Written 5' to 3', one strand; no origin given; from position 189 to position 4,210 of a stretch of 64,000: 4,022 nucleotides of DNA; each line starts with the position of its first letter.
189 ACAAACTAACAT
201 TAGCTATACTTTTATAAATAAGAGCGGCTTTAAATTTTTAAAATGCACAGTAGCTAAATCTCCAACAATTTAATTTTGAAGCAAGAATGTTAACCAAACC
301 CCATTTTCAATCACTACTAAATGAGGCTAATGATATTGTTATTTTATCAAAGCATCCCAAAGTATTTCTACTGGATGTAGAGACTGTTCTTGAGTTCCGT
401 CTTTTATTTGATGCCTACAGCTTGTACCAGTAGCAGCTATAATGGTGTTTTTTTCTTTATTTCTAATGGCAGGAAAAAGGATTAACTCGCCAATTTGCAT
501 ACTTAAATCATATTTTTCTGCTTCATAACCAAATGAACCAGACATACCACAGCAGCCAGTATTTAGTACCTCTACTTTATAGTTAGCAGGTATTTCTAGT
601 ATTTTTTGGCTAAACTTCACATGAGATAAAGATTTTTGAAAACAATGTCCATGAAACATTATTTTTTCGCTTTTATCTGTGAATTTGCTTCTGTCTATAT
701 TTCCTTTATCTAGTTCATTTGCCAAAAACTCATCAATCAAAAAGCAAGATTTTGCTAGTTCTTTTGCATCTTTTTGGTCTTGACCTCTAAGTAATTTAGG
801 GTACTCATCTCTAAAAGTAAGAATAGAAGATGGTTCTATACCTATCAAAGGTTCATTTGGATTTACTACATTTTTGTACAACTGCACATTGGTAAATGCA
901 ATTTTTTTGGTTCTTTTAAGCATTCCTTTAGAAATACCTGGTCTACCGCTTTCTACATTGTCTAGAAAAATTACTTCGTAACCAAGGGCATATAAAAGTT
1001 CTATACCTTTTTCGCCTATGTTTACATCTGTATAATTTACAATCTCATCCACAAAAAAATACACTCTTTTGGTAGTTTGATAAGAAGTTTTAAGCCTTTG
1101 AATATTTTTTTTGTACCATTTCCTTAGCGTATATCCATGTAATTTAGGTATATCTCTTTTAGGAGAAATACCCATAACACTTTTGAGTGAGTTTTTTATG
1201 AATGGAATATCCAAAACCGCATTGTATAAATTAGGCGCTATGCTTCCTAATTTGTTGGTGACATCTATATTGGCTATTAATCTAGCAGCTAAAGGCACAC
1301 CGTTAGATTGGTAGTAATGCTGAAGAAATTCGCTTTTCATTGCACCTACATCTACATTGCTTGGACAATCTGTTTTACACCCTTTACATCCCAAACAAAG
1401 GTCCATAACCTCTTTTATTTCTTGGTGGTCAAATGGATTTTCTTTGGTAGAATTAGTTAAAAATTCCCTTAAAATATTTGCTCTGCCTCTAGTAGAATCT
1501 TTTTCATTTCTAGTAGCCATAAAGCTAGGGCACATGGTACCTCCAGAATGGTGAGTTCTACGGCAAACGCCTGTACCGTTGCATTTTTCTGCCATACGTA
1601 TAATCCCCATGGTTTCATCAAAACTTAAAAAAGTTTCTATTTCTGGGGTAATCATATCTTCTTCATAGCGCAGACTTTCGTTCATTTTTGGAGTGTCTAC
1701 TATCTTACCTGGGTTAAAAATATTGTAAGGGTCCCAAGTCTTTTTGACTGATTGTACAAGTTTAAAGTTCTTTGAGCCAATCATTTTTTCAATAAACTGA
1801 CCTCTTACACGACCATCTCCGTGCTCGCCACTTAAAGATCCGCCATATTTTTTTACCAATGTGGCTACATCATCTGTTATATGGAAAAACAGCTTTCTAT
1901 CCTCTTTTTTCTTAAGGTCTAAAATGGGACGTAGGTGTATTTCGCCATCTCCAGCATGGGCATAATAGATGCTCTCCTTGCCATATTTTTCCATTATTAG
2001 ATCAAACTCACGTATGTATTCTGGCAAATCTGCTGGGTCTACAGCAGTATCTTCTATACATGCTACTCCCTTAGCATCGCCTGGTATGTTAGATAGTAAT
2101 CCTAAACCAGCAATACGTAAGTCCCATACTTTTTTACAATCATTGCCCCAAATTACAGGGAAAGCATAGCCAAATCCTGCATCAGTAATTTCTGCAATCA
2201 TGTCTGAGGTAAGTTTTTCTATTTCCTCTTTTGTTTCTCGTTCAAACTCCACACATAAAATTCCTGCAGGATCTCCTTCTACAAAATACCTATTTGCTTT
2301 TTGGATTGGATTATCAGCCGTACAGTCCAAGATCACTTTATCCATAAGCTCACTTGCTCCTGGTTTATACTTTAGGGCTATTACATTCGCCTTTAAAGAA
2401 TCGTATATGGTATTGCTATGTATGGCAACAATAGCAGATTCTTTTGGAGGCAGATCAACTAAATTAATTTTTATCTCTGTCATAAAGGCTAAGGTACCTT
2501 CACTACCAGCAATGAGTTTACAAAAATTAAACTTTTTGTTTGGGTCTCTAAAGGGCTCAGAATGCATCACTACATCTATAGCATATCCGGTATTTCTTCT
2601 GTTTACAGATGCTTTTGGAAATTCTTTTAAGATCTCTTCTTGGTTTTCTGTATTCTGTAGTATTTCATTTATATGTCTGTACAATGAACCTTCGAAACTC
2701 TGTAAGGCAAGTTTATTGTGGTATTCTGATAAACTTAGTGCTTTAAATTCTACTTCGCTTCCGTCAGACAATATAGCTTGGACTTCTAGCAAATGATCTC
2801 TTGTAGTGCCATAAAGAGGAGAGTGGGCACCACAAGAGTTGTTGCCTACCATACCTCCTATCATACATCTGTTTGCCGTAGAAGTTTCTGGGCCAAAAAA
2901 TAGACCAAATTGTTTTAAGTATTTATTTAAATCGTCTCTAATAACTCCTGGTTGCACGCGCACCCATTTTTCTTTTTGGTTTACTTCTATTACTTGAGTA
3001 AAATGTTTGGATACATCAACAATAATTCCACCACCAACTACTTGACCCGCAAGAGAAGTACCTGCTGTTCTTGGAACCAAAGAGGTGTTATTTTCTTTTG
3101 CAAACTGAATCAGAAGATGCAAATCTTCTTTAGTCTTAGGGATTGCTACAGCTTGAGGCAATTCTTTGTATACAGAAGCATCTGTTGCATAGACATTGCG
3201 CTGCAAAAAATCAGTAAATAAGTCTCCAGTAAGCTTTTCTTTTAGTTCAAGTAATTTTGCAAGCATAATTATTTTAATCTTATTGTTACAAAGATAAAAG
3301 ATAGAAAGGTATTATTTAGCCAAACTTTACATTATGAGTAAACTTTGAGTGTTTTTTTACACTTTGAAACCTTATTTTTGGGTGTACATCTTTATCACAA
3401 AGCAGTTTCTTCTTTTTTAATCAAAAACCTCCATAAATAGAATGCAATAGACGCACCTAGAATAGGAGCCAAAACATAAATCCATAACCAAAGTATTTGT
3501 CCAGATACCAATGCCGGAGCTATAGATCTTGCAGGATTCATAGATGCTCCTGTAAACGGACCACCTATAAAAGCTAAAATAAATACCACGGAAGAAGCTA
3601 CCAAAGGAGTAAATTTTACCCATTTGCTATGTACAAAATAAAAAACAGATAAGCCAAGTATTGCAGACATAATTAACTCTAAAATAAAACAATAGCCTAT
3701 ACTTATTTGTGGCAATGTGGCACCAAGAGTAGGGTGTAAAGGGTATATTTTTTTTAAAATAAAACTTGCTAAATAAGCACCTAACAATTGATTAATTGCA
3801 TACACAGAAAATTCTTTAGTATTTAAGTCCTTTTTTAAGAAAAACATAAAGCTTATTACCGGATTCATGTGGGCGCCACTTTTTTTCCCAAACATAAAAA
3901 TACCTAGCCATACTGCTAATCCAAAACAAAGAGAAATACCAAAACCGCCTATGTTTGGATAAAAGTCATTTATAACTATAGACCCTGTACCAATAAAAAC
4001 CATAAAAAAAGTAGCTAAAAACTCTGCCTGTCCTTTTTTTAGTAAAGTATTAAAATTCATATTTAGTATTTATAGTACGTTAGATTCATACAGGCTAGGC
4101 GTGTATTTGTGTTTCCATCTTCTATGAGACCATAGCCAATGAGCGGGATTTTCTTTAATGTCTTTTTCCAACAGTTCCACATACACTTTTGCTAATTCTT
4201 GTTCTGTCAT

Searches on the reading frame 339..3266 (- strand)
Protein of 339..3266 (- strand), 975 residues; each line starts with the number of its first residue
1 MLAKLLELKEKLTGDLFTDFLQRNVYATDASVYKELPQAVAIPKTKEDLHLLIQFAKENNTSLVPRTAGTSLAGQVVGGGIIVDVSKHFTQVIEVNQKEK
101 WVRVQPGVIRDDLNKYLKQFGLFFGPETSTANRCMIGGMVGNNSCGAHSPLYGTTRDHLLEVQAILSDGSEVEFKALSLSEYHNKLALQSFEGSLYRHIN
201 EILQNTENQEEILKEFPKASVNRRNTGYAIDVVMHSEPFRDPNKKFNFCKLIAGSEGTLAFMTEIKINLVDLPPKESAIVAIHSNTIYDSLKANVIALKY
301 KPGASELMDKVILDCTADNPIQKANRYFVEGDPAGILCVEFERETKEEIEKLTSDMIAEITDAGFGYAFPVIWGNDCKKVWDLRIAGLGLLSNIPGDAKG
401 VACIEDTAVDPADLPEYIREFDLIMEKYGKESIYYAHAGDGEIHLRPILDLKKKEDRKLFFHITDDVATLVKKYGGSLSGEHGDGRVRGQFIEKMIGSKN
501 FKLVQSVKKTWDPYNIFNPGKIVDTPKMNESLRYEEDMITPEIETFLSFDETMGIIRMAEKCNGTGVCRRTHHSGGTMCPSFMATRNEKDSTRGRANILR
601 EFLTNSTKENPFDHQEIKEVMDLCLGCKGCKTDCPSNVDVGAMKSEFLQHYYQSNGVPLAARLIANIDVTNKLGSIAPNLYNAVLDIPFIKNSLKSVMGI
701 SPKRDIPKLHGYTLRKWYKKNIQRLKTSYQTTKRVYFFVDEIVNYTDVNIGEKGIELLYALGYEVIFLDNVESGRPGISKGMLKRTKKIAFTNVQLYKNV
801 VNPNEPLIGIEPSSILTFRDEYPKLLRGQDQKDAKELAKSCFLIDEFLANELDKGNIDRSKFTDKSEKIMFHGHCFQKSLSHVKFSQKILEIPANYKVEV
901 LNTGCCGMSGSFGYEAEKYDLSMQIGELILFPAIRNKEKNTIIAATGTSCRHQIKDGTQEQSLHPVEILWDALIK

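Call 48: find_encoding_contigs(protein=window:339-3266:-, flank=10000, max_places=10)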
Protein window:339-3266:- (975 aa): no gene with exactly this product is on record in the collection.

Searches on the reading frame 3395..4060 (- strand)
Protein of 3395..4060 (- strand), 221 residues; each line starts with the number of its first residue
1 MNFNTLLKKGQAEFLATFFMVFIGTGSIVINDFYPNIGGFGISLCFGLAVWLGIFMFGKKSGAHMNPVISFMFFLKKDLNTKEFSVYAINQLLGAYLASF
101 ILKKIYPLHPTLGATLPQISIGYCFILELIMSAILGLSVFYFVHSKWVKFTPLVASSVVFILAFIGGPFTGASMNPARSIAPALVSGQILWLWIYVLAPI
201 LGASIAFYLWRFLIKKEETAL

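Call 52: list_cluster_members(proteins=[window:3395-4060:-, window:4070-4960:-, window:5003-5680:+, window:6641-7213:+, window:60347-61612:+, window:55833-56468:-, window:54684-55247:+, window:53735-54700:+, P0079, window:339-3266:-])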
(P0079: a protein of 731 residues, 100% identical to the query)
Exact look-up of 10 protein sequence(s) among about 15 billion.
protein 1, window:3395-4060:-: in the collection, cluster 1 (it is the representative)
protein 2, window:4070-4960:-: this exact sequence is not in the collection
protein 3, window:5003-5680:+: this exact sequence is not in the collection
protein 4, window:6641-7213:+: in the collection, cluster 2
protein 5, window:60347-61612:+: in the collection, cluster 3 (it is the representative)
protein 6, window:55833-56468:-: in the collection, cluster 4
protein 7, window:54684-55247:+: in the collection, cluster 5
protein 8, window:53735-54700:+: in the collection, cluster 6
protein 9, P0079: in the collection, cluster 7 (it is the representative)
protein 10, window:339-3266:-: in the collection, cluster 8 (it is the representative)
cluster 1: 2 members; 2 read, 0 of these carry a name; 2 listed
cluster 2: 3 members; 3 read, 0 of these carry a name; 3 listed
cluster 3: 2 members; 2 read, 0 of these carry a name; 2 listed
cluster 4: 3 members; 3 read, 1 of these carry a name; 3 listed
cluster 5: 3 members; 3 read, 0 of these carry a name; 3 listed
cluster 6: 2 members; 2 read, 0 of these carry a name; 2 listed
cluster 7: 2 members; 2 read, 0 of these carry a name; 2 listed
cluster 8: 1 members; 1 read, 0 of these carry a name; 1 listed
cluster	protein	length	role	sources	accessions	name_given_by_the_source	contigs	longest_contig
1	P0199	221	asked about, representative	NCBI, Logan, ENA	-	-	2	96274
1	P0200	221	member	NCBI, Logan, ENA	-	-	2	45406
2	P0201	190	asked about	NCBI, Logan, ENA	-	-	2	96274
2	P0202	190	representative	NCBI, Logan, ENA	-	-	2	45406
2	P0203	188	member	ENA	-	-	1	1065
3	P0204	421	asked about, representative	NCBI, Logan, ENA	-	-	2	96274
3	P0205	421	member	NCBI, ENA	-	-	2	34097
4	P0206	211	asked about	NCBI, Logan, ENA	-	-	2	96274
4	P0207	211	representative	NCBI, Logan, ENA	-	-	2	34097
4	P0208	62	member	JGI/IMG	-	signal peptidase II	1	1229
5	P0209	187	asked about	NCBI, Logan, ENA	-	-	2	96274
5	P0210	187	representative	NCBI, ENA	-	-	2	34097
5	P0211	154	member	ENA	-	-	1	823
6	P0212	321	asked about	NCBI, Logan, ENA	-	-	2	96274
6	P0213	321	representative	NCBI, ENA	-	-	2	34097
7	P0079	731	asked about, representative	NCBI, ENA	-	-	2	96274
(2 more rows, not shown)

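Call 53: find_encoding_contigs(protein=P0205, flank=10000, max_places=10)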
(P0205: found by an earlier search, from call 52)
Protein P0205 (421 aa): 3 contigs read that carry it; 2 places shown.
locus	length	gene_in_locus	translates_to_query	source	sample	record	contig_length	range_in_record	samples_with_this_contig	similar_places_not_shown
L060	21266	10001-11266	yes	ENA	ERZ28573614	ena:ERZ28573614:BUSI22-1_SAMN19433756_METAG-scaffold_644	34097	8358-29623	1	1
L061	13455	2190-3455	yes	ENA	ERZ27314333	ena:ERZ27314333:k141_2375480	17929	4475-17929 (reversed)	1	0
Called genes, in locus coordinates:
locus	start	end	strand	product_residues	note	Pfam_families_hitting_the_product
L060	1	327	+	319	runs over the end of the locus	PF14226:DIOX_N, PF03171:2OG-FeII_Oxy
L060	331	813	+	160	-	PF06185:YecM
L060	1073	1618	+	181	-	-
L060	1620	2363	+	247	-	PF00535:Glycos_transf_2, PF10111:Glyco_tranf_2_2 (weak), PF13641:Glyco_tranf_2_3 (weak)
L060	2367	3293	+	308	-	PF01073:3Beta_HSD, PF01370:Epimerase, PF04321:RmlD_sub_bind, PF07993:NAD_binding_4 (faint)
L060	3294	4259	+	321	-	PF00953:Glycos_transf_4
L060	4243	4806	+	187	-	PF02397:Bac_transf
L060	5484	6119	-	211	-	PF01252:Peptidase_A8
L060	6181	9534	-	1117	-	PF00133:tRNA-synt_1, PF09334:tRNA-synt_1g (weak), PF08264:Anticodon_1, PF19302:DUF5915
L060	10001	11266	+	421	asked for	PF00916:Sulfate_transp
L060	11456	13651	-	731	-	PF00916:Sulfate_transp, PF16983:MFS_MOT1 (weak)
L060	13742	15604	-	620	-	PF00662:Proton_antipo_N, PF00361:Proton_antipo_M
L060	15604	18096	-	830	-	PF10070:DabA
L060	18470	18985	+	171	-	-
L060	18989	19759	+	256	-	PF23775:Beta-prop_RIG_2nd (faint), PF08309:LVIVD (faint)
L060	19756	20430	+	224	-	-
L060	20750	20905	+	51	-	-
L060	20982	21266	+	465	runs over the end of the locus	PF00753:Lactamase_B, PF16661:Lactamase_B_6, PF10996:Beta-Casp, PF07521:RMMBL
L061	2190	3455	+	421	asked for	PF00916:Sulfate_transp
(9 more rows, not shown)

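Call 59: list_cluster_members(proteins=[L060:19756-20430:+, L060:18989-19759:+, L060:18470-18985:+, L060:20750-20905:+, L060:13742-15604:-])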
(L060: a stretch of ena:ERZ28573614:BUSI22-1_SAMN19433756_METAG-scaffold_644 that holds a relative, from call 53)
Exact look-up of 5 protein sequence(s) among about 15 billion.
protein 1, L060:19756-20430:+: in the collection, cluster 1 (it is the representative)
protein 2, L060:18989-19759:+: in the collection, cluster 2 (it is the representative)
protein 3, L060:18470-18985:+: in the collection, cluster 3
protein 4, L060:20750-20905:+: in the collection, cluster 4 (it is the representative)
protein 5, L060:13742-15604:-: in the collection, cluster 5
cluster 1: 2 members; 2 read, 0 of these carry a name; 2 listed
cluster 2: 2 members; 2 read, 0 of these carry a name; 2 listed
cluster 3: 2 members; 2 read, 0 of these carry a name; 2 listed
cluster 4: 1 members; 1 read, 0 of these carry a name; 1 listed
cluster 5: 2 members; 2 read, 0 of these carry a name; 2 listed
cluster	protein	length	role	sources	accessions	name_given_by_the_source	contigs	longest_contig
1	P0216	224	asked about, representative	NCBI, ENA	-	-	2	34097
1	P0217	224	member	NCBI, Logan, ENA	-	-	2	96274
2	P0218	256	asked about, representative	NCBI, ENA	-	-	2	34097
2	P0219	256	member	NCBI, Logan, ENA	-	-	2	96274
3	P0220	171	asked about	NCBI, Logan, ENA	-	-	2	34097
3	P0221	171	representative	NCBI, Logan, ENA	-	-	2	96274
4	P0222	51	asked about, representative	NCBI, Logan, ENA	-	-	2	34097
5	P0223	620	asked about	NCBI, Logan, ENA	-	-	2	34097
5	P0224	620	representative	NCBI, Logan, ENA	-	-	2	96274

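Call 60: find_encoding_contigs(protein=P0217, flank=10000, max_places=10)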
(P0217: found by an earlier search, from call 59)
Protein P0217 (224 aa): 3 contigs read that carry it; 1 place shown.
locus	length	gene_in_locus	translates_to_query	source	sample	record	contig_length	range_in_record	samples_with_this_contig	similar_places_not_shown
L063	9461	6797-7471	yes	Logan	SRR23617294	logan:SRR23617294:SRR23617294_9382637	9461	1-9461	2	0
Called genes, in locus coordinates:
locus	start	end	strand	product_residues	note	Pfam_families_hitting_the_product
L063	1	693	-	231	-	?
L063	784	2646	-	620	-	PF00662:Proton_antipo_N, PF00361:Proton_antipo_M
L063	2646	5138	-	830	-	PF10070:DabA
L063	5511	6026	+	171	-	-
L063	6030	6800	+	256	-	PF08309:LVIVD (faint)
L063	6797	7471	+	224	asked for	-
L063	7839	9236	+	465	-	PF00753:Lactamase_B, PF16661:Lactamase_B_6, PF10996:Beta-Casp, PF07521:RMMBL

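Call 74: find_encoding_contigs(protein=P0199, flank=10000, max_places=10)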
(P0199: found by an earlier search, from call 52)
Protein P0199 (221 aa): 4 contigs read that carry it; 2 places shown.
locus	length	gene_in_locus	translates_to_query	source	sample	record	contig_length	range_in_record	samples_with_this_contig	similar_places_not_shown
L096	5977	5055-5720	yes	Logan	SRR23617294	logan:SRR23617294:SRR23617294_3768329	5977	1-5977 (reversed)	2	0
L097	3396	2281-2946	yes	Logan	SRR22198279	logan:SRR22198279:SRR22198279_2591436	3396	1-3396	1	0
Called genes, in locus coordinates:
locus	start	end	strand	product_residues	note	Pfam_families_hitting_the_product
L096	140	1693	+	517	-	PF00575:S1 (faint), PF10150:RNase_E_G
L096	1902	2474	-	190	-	-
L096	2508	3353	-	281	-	PF01479:S4, PF00849:PseudoU_synth_2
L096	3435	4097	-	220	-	PF00730:HhH-GPD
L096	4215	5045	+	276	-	PF03279:Lip_A_acyltrans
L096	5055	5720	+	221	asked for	PF00230:MIP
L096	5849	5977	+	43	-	?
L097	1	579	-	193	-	?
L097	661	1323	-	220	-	PF00730:HhH-GPD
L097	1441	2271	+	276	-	PF03279:Lip_A_acyltrans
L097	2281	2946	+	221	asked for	PF00230:MIP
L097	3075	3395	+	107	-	?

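Call 75: find_encoding_contigs(protein=P0200, flank=10000, max_places=10)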
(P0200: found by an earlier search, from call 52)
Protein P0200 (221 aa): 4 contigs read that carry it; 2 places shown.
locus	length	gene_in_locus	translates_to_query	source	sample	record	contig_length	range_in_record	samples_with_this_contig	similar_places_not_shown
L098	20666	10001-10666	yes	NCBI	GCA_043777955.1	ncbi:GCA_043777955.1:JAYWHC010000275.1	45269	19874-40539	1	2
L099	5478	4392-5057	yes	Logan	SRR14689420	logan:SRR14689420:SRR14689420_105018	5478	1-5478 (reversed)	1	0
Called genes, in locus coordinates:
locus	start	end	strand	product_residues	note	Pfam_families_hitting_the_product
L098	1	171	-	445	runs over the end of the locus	-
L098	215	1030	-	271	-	PF08323:Glyco_transf_5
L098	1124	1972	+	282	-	PF02569:Pantoate_ligase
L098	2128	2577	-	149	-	PF00436:SSB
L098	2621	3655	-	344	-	PF00730:HhH-GPD, PF00633:HHH (weak), PF14815:NUDIX_4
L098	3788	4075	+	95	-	PF00216:Bac_DNA_binding, PF18291:HU-HIG (weak)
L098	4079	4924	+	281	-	PF14559:TPR_19 (faint)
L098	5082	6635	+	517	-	PF00575:S1 (faint), PF10150:RNase_E_G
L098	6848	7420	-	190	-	-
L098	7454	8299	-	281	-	PF01479:S4, PF00849:PseudoU_synth_2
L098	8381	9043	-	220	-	PF00730:HhH-GPD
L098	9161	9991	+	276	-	PF03279:Lip_A_acyltrans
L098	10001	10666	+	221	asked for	PF00230:MIP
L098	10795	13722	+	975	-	PF01565:FAD_binding_4, PF02913:FAD-oxidase_C, PF13183:Fer4_8, PF13534:Fer4_17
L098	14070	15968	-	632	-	-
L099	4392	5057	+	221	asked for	PF00230:MIP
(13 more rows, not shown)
